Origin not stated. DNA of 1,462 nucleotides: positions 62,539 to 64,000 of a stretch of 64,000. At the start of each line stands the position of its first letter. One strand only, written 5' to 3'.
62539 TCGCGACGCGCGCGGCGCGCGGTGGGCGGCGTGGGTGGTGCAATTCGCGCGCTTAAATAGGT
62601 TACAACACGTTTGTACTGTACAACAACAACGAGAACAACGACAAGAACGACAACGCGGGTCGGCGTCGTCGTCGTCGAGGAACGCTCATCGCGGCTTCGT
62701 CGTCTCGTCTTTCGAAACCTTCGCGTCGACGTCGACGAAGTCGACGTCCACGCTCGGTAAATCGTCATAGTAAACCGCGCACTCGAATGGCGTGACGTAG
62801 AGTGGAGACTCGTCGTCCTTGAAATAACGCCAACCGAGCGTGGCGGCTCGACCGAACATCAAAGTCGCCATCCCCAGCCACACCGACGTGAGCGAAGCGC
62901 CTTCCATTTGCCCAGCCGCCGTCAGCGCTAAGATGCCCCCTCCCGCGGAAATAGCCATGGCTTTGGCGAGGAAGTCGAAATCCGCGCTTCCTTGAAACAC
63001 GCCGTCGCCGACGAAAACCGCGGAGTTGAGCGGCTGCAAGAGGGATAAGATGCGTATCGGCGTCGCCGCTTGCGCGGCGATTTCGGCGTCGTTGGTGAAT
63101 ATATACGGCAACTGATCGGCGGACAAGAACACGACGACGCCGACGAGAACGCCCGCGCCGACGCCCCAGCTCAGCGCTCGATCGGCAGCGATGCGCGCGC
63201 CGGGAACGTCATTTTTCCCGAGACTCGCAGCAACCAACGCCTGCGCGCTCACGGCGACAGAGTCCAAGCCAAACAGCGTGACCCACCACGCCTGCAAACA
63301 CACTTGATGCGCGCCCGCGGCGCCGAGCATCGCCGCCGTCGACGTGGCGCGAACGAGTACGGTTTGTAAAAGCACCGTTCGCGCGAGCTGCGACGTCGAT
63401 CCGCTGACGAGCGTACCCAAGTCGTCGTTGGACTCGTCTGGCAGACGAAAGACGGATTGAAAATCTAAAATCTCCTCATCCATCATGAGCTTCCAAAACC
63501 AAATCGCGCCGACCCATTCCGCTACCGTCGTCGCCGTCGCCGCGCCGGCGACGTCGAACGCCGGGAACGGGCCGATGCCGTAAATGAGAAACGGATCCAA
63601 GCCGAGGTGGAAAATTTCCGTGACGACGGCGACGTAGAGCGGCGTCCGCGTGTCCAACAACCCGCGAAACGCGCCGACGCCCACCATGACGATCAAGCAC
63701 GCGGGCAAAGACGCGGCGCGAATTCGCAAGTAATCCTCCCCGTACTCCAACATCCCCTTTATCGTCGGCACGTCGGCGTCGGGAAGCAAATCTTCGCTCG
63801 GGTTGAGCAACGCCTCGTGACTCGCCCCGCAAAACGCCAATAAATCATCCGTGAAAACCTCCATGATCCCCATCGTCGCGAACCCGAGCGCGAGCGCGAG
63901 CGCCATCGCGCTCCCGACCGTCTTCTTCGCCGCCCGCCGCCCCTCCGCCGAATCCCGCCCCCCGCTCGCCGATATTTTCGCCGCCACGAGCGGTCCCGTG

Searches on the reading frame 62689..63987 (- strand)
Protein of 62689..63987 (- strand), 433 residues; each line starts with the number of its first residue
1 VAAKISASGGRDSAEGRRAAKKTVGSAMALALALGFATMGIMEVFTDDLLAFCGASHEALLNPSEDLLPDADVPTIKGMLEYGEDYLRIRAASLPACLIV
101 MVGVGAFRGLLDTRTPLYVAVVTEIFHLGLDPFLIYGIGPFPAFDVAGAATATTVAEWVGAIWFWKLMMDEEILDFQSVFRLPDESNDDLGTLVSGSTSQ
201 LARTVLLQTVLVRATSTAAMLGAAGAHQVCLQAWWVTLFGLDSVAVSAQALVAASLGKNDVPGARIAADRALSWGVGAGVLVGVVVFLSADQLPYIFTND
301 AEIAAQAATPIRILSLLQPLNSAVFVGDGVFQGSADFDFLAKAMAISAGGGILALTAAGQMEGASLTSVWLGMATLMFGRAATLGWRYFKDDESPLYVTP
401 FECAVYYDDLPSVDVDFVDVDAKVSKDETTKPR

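Call 64: search_protein_families(library=pfam, proteins=[window:62689-63987:-], max_evalue=0.00001)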
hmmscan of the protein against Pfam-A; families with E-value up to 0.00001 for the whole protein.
window:62689-63987:- (433 aa): 1 family
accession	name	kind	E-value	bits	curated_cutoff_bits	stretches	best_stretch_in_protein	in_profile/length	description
PF01554.23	MatE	-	3.7e-26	92.2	24.9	2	225-349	29-153/161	MatE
